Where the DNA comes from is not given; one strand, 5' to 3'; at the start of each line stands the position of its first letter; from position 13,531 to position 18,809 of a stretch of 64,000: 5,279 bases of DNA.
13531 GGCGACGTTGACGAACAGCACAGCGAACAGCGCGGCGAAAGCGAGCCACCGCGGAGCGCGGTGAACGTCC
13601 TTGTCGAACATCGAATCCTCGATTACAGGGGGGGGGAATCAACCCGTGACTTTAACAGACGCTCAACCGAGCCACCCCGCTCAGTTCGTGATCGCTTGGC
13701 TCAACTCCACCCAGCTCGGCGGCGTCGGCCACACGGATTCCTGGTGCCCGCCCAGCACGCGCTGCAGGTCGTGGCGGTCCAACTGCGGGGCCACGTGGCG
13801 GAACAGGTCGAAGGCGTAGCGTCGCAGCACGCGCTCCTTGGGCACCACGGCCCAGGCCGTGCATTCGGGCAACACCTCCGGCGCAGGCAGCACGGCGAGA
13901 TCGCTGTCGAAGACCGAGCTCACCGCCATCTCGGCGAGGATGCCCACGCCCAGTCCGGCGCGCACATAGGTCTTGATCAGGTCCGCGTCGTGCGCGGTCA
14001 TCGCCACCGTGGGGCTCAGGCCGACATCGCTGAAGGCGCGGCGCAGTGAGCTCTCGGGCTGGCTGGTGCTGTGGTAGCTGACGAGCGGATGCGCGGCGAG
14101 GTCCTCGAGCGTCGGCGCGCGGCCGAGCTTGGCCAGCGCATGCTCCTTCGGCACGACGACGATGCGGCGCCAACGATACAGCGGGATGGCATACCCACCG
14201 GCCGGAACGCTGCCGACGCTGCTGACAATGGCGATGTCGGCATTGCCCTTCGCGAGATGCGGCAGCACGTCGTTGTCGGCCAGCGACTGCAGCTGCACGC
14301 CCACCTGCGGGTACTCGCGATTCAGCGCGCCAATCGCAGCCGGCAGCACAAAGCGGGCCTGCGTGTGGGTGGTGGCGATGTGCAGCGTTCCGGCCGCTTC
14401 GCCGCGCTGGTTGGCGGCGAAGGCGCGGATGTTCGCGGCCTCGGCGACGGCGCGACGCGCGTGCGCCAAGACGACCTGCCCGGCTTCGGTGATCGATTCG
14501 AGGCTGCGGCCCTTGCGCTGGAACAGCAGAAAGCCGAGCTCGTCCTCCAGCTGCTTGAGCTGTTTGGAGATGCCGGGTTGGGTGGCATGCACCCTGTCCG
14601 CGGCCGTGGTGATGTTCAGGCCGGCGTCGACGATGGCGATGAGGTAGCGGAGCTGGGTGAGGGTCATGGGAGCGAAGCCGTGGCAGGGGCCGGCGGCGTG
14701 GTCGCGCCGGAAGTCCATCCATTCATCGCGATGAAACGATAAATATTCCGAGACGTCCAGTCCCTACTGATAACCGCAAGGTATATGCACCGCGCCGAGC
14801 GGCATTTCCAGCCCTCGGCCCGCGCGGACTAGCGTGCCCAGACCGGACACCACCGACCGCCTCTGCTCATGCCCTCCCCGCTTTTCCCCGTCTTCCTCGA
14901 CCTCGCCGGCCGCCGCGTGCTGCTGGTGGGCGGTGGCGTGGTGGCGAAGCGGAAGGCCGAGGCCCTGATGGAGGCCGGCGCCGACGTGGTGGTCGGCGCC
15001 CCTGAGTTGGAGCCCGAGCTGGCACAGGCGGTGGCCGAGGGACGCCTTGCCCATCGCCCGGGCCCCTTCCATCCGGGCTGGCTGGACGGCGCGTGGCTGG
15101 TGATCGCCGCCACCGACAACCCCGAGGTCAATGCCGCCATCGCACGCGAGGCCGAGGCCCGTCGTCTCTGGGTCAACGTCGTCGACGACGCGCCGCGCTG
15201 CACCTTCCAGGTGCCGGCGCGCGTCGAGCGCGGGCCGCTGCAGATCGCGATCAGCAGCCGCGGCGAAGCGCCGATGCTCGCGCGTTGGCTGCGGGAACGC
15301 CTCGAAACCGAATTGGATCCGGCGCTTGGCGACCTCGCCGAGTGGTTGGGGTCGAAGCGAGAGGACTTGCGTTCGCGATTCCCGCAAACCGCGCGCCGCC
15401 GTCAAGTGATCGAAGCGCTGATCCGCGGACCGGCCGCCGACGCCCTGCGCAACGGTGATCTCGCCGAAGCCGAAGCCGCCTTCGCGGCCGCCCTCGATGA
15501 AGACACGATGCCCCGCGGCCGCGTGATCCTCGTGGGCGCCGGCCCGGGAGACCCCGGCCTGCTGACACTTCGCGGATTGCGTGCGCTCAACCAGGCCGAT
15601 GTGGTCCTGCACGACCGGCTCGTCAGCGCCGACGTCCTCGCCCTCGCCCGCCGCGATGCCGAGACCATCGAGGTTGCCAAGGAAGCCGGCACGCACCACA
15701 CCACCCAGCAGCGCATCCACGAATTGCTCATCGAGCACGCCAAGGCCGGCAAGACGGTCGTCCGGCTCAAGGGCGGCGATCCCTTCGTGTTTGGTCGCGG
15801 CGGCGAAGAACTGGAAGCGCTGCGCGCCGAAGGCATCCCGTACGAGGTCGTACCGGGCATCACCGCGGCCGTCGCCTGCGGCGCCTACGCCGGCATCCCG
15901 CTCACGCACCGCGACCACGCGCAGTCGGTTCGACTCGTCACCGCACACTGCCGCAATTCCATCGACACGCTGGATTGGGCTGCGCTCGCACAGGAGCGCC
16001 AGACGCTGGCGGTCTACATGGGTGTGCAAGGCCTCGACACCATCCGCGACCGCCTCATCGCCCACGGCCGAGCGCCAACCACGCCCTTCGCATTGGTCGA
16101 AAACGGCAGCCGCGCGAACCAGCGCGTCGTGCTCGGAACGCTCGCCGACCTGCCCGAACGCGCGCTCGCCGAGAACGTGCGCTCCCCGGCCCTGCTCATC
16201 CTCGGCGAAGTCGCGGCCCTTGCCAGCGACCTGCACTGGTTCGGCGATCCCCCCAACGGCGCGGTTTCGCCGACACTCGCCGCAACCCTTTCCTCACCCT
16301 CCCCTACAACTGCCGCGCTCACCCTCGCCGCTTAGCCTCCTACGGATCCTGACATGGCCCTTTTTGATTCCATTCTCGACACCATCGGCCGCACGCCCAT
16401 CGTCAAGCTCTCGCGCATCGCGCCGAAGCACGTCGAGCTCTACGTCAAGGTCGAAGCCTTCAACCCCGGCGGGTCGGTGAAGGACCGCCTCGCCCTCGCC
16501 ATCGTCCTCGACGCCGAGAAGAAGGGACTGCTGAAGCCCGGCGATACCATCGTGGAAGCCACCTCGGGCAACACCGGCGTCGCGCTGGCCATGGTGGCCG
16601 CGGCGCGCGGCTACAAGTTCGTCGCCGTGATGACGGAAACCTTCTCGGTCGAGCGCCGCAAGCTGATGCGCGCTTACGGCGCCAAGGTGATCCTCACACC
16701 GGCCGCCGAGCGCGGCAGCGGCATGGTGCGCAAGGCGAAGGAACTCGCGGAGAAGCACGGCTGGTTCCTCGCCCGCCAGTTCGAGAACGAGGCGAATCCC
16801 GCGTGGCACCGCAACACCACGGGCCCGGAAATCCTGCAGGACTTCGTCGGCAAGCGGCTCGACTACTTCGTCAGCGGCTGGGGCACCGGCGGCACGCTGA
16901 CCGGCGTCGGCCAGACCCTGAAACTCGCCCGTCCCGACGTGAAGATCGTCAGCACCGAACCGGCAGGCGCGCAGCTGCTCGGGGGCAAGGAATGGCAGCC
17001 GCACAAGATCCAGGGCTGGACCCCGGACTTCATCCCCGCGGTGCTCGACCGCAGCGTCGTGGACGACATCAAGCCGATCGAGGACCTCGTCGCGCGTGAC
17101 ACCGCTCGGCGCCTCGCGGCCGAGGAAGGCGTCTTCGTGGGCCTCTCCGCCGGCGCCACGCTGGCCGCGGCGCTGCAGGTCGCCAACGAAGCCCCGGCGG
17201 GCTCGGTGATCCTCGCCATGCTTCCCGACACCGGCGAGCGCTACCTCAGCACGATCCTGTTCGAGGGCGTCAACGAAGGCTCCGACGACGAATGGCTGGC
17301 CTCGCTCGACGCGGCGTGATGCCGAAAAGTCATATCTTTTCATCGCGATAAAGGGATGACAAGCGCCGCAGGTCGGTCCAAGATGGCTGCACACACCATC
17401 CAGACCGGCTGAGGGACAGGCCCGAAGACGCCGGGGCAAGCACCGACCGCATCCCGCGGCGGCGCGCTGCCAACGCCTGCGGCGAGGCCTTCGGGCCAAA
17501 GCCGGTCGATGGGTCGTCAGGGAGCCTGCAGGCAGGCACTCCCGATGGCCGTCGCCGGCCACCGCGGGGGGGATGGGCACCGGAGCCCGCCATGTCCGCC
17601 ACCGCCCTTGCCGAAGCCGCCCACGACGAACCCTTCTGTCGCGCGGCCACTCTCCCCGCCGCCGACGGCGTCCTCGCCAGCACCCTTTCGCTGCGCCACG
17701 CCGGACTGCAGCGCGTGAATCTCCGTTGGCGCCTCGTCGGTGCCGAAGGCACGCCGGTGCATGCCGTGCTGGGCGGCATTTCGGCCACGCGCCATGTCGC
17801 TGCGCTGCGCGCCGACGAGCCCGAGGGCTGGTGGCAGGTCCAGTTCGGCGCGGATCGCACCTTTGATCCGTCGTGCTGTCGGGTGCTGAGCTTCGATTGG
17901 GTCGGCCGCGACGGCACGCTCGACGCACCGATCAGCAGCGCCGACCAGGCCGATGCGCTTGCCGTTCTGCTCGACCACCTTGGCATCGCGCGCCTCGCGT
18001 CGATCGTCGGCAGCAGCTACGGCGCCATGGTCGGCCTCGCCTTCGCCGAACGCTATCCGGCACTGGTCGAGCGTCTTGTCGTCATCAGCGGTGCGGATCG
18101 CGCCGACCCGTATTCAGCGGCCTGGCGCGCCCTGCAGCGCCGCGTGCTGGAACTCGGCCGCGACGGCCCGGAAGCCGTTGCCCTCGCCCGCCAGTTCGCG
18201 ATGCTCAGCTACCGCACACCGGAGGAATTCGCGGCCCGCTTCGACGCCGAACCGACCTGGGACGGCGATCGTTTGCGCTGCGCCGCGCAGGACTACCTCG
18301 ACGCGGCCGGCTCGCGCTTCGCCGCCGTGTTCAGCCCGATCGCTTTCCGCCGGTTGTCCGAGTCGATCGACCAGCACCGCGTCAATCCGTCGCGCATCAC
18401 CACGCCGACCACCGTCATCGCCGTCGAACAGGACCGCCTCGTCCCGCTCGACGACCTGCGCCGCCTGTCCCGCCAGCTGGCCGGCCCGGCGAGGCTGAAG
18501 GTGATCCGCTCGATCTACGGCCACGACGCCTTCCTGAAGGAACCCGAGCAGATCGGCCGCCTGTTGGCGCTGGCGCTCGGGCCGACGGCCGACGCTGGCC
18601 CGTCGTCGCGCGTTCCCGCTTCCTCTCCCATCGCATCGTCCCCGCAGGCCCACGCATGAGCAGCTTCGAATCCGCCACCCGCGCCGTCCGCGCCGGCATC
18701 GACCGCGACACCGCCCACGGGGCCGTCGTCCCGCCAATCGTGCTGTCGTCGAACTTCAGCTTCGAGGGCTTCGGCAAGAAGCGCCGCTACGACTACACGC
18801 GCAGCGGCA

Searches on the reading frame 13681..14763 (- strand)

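Call 16: search_protein_families(library=pfam, proteins=[window:13681-14763:-], max_evalue=0.001)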
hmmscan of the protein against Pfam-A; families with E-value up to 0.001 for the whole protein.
window:13681-14763:- (360 aa): 3 families
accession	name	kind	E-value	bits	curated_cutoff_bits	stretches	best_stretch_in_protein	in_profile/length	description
PF03466.25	LysR_substrate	-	1.4e-42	145.9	28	1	121-325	2-205/209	LysR substrate binding domain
PF00126.33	HTH_1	-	3.6e-17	62.5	26.6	1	35-96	1-60/60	Bacterial regulatory helix-turn-helix protein, lysR family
PF12849.12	PBP_like_2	-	0.0009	19.5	27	0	118-182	3-66/267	PBP superfamily domain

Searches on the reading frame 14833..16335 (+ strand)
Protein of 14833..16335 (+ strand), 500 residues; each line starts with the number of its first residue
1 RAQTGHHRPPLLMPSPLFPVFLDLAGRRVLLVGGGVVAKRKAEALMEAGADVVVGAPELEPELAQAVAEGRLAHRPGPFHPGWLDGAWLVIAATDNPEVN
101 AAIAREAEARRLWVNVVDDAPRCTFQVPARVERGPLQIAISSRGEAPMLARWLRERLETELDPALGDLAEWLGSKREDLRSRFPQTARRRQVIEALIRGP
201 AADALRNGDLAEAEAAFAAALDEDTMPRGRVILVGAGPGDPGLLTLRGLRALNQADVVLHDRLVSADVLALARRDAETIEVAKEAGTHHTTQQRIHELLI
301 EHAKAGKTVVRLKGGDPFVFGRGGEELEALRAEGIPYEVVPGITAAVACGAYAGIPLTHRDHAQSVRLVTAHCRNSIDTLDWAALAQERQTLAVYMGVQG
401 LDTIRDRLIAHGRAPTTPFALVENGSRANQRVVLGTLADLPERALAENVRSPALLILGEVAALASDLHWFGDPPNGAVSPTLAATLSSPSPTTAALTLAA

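Call 16: search_protein_families(library=pfam, proteins=[window:14833-16335:+], max_evalue=0.001)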
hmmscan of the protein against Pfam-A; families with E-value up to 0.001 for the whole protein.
window:14833-16335:+ (500 aa): 4 families
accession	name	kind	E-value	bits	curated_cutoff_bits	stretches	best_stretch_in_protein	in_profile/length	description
PF00590.25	TP_methylase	-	3.2e-57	194.3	27.8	1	230-440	1-211/212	Tetrapyrrole (Corrin/Porphyrin) Methylases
PF13241.12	NAD_binding_7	-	7.7e-33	113.6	22.1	1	20-129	1-104/104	Putative NAD(P)-binding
PF10414.14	CysG_dimeriser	-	6.6e-11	42.3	23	1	164-221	1-58/58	Sirohaem synthase dimerisation region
PF14824.11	Sirohm_synth_M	-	4.5e-10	39.3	25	1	133-158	1-26/28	Sirohaem biosynthesis protein central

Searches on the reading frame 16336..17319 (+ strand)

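Call 16: search_protein_families(library=pfam, proteins=[window:16336-17319:+], max_evalue=0.001)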
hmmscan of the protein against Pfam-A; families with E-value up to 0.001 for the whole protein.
window:16336-17319:+ (327 aa): 1 family
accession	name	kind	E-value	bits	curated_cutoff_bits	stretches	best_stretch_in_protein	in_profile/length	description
PF00291.31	PALP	-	1.5e-70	238.3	35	1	14-298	2-295/295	Pyridoxal-phosphate dependent enzyme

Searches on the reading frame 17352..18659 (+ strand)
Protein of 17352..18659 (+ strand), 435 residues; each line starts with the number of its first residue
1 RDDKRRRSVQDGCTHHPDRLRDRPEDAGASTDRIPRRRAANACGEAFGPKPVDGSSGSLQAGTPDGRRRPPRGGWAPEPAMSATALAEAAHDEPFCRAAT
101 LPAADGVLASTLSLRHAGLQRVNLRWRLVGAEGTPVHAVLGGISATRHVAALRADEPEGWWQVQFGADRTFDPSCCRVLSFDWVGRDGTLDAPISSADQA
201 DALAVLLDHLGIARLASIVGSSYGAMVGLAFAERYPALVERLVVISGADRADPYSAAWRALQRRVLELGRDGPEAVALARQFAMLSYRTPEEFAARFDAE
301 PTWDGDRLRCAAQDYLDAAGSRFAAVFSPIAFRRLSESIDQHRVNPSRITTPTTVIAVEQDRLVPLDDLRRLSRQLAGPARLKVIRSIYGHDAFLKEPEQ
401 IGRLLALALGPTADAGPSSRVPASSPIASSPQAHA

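Call 16: search_protein_families(library=pfam, proteins=[window:17352-18659:+], max_evalue=0.001)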
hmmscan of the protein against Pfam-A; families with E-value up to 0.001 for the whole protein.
window:17352-18659:+ (435 aa): 3 families
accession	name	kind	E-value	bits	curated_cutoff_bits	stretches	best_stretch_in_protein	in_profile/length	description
PF00561.26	Abhydrolase_1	-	3e-15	57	25.8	1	170-398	22-245/245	alpha/beta hydrolase fold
PF12697.13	Abhydrolase_6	-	1.5e-09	39.3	26.3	1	164-400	19-213/217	Alpha/beta hydrolase family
PF12146.15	Hydrolase_4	-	7.7e-05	22.5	27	0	218-389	80-231/239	Serine aminopeptidase, S33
